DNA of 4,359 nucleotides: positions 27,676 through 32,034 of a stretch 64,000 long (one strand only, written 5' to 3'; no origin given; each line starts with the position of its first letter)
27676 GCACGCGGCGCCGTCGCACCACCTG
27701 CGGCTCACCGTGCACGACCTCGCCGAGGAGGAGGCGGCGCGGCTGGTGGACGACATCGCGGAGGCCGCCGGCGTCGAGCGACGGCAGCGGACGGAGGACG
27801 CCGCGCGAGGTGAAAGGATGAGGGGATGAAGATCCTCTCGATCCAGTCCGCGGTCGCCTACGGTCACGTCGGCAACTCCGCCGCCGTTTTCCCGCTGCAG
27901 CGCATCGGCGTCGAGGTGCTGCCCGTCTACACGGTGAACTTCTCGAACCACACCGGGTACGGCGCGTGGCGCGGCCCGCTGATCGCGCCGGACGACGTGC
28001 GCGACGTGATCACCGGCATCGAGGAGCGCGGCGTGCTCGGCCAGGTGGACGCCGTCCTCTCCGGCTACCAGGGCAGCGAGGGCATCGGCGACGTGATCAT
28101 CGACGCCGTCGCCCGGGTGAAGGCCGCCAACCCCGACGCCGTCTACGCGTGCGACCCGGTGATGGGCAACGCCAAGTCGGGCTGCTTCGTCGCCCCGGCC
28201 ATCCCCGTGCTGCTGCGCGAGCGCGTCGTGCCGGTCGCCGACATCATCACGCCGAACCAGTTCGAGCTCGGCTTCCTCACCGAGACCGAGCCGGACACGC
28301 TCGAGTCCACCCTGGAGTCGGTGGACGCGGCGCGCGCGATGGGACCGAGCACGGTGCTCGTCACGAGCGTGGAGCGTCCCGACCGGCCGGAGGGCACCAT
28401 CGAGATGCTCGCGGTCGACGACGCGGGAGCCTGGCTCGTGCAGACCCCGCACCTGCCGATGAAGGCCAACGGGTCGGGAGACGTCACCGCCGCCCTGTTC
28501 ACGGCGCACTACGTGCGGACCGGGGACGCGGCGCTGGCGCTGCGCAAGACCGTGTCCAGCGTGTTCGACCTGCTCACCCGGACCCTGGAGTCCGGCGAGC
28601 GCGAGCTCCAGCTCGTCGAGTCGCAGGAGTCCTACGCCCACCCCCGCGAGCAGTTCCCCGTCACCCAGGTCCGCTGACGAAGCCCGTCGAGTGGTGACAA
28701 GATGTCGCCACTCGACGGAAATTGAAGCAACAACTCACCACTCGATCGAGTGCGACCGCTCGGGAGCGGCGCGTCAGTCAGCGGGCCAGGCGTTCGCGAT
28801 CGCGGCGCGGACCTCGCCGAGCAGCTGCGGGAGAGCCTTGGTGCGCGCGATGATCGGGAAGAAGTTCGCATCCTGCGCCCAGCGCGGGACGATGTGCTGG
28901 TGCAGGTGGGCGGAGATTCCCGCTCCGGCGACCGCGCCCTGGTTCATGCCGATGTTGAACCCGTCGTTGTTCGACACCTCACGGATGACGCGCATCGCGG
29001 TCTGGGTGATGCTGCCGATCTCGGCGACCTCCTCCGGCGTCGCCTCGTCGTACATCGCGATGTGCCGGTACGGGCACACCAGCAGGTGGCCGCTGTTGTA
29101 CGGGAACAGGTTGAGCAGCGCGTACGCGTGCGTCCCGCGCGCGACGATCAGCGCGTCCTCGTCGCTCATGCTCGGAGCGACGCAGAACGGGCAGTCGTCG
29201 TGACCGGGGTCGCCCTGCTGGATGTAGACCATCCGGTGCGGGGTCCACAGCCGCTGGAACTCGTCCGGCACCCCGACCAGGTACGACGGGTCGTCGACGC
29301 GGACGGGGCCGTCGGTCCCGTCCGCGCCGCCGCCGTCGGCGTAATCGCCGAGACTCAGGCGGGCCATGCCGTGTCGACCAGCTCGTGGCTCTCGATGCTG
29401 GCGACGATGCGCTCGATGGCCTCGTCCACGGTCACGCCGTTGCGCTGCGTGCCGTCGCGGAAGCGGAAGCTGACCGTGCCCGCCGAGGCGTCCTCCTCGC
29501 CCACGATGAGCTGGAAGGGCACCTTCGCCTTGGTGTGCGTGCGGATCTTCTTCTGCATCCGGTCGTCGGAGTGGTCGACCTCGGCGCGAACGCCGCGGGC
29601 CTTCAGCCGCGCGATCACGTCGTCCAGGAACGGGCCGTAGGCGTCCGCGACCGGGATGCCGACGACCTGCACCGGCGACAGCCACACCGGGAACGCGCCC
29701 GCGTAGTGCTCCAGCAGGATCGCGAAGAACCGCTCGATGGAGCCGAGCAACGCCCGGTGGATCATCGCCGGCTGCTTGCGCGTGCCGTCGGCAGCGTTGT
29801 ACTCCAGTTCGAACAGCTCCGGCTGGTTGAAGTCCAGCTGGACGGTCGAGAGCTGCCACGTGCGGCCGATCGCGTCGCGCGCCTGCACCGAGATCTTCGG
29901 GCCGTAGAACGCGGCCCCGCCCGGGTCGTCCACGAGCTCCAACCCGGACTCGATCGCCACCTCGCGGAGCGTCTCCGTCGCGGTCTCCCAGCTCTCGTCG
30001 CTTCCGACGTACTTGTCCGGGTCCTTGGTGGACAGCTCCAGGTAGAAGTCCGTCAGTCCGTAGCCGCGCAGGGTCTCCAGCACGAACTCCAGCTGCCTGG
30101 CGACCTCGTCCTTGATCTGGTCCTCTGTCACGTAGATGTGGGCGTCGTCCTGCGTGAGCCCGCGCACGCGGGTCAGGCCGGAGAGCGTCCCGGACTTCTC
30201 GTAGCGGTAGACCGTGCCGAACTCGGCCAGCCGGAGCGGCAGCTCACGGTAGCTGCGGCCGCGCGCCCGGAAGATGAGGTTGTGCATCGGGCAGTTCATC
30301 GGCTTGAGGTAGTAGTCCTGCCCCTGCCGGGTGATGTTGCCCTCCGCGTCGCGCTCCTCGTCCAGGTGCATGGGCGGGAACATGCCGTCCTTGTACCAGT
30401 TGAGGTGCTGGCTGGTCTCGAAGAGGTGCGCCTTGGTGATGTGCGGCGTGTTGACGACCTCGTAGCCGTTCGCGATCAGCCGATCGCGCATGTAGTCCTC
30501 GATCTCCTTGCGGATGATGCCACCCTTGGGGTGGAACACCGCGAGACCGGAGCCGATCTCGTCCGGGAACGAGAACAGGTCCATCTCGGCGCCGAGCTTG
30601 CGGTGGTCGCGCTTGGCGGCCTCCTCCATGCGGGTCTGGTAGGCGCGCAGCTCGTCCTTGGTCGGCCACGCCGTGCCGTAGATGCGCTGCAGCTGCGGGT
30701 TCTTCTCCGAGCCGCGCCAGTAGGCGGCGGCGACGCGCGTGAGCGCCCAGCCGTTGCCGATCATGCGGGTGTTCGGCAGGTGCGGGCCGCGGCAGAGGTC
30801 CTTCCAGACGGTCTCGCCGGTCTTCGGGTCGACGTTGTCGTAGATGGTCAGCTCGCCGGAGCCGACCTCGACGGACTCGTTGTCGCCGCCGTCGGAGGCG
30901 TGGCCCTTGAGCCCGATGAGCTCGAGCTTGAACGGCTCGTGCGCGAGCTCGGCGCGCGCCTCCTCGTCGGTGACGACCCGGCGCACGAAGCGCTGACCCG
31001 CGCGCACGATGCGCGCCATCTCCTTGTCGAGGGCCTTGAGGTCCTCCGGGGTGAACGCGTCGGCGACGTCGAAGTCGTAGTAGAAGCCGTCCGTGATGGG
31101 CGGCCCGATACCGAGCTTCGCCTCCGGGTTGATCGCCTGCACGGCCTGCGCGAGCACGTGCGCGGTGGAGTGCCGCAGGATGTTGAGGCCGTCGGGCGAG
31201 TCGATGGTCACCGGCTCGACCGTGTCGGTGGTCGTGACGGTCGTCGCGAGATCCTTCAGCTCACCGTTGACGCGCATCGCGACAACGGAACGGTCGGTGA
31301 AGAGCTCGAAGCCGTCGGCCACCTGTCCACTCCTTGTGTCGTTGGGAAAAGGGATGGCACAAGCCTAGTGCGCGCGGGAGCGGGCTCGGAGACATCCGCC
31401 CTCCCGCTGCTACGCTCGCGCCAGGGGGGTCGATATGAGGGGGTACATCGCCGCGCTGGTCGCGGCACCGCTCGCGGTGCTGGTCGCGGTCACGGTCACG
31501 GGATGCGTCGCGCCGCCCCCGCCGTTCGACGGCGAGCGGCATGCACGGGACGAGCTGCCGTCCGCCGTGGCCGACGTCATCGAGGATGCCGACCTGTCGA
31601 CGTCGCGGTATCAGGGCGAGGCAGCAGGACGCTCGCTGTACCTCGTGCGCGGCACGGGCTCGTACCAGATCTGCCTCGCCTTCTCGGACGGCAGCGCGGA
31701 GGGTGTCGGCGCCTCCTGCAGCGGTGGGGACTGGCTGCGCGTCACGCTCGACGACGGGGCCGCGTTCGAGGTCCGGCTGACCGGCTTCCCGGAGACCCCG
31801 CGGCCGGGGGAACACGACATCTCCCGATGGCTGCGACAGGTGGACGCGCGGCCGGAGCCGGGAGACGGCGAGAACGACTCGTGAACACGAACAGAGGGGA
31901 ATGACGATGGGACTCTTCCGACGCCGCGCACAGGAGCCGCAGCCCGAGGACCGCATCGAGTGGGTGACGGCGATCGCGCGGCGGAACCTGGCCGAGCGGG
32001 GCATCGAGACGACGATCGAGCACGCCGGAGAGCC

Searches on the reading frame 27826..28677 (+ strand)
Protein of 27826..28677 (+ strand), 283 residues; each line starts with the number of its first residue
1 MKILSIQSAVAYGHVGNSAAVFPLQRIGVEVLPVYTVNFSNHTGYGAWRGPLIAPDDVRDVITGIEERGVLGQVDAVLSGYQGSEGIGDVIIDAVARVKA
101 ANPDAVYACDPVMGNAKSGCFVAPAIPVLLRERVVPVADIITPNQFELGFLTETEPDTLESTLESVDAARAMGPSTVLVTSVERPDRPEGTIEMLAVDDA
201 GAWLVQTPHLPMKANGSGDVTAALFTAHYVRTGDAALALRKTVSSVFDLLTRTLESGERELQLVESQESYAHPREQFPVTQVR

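Call 7: search_protein_families(library=pfam, proteins=[window:27826-28677:+], max_evalue=0.01)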
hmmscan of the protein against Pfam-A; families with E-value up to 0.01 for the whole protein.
window:27826-28677:+ (283 aa): 2 families
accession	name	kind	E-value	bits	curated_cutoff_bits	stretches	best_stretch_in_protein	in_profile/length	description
PF08543.17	Phos_pyr_kin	-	5.9e-16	59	27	1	91-258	74-240/246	Phosphomethylpyrimidine kinase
PF00294.29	PfkB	-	8.3e-09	35.6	25.8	1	118-240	162-280/302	pfkB family carbohydrate kinase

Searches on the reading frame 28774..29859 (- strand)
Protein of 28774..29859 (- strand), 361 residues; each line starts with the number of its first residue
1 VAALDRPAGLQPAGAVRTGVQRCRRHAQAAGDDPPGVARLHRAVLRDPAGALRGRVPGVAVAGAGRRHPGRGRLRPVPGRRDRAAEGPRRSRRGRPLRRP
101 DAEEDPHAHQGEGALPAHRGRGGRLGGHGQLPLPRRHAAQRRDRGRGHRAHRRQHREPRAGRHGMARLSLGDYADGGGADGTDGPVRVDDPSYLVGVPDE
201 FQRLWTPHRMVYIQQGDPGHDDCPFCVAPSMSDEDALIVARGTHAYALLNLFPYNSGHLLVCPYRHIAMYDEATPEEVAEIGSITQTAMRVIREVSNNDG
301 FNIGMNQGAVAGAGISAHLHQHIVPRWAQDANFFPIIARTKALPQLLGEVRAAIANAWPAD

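Call 7: search_protein_families(library=pfam, proteins=[window:28774-29859:-], max_evalue=0.01)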
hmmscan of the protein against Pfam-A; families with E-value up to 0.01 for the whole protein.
window:28774-29859:- (361 aa): 3 families
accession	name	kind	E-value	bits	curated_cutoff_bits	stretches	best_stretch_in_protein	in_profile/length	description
PF01230.28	HIT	-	1.8e-15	57.8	21.5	1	235-326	5-95/98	HIT domain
PF04677.20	CwfJ_C_1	-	1.6e-06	28.5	21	1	220-286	11-76/122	Protein similar to CwfJ C-terminus 1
PF11969.13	DcpS_C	-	2.3e-05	25.3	24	1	223-324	2-100/114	Scavenger mRNA decapping enzyme C-term binding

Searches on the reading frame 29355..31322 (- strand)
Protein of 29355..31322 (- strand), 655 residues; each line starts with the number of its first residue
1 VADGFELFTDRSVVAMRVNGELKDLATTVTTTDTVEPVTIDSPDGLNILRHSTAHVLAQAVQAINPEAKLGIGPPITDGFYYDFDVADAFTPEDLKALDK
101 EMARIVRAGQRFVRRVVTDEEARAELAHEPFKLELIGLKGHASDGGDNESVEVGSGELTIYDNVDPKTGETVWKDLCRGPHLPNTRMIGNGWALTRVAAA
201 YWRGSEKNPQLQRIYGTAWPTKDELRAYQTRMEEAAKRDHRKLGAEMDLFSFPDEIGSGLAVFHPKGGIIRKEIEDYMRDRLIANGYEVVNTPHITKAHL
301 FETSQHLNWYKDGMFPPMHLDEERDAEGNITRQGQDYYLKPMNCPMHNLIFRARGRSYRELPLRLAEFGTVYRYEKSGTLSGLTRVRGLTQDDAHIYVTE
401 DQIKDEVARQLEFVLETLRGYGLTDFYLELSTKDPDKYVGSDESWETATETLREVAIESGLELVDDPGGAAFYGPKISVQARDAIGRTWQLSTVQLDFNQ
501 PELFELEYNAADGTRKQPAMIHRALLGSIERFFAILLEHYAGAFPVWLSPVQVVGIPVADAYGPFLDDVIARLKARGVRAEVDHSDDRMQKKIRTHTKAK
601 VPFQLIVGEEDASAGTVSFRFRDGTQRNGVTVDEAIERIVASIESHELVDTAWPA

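Call 6: find_encoding_contigs(protein=window:29355-31322:-, flank=10000, max_places=10)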
Protein window:29355-31322:- (655 aa): no gene with exactly this product is on record in the collection.

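Call 8: find_related_loci(query=window:29355-31322:-, collection=genome_contigs, flank=10000)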
Query window:29355-31322:- (655 aa) in genome_contigs; peptide patterns used: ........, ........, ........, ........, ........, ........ (x = any residue, [..] = any of these).
600 stretches matched a pattern (row limit reached: there are more); 599 encode a relative of the query (tblastn E <= 1e-3); the best 80 are kept; 80 distinct loci.
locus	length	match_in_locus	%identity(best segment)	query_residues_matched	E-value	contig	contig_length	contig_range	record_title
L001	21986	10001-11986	96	1-655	0e+0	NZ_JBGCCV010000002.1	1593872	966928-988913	Leifsonia sp. EB34 Ga0532221_02, whole genome shotgun sequence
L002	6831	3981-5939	83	1-653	0e+0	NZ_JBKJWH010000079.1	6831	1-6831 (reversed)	MAG: Mycetocola sp. isolate swi_bin.131 k127_384325, whole genome shotgun sequence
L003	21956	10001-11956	83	1-653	0e+0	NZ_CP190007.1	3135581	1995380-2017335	Leucobacter luti strain SCAU 3 chromosome, complete genome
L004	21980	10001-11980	77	1-651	0e+0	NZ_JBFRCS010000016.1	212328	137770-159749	Leifsonia sp. YAF41 SCAFFOLD_15, whole genome shotgun sequence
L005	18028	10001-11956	80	2-649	0e+0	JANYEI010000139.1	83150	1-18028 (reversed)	MAG: Frigoribacterium sp. isolate 337R_metabinner_53 337R_k141_602239, whole genome shotgun sequence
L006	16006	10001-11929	80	3-645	0e+0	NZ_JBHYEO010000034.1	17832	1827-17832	MAG: Microcella sp. isolate CCAP1453_12_bin-011 CCAP1453_12_bin-011_c34, whole genome shotgun sequence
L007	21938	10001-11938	77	4-649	0e+0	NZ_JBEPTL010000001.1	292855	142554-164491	Glaciihabitans sp. UYNi722 Ga0504889_01, whole genome shotgun sequence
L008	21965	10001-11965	75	2-652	0e+0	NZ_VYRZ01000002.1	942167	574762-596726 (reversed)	Microbacterium radiodurans strain DSM 25564 Scaffold2, whole genome shotgun sequence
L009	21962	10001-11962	75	4-655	0e+0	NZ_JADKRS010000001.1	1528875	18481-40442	Clavibacter sp. VKM Ac-2873 n1, whole genome shotgun sequence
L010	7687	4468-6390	76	4-644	0e+0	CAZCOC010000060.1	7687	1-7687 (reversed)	MAG TPA_asm: uncultured Salinibacterium sp. isolate SRP128246_co1_102 genome assembly, contig: NODE_25474_length_7687_co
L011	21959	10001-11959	75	3-651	0e+0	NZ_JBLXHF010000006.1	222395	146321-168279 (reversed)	MAG: Microbacterium sp. isolate ET06-03 T06maxbin_out.019RE.5K@6, whole genome shotgun sequence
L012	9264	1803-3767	74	1-651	0e+0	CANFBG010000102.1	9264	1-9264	MAG: Microbacteriaceae bacterium isolate Jr-03apr18-29 genome assembly, contig: Jr-03apr18-C4136, whole genome shotgun s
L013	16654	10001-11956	76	2-652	0e+0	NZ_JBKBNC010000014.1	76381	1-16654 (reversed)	MAG: Microbacterium sp. isolate 21I_057.bin.18 NODE_86_length_76381_cov_4.688919, whole genome shotgun sequence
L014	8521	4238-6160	75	1-651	0e+0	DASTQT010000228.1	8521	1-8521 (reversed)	MAG TPA_asm: Agromyces sp. isolate SMAG_U2231 k141_905128, whole genome shotgun sequence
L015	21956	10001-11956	76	3-651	0e+0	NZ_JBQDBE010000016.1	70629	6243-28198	MAG: Gulosibacter sp. isolate AOP35_05H_surf _bin _23 AOP35_05H_surf.bin.23_16, whole genome shotgun sequence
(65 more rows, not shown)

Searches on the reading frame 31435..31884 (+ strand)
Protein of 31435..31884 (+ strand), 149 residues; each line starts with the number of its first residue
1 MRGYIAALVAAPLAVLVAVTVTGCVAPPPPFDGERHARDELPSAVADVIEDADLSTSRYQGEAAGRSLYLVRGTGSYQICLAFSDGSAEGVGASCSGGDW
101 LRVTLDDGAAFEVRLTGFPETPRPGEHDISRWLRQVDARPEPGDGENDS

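Call 7: search_protein_families(library=pfam, proteins=[window:31435-31884:+], max_evalue=0.01)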
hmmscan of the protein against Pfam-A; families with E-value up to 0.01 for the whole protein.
window:31435-31884:+ (149 aa): 0 families

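Call 42: search_protein_families(library=ncbifam, proteins=[window:31435-31884:+], max_evalue=0.01)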
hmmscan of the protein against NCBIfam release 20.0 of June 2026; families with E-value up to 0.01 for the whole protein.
window:31435-31884:+ (149 aa): 0 families
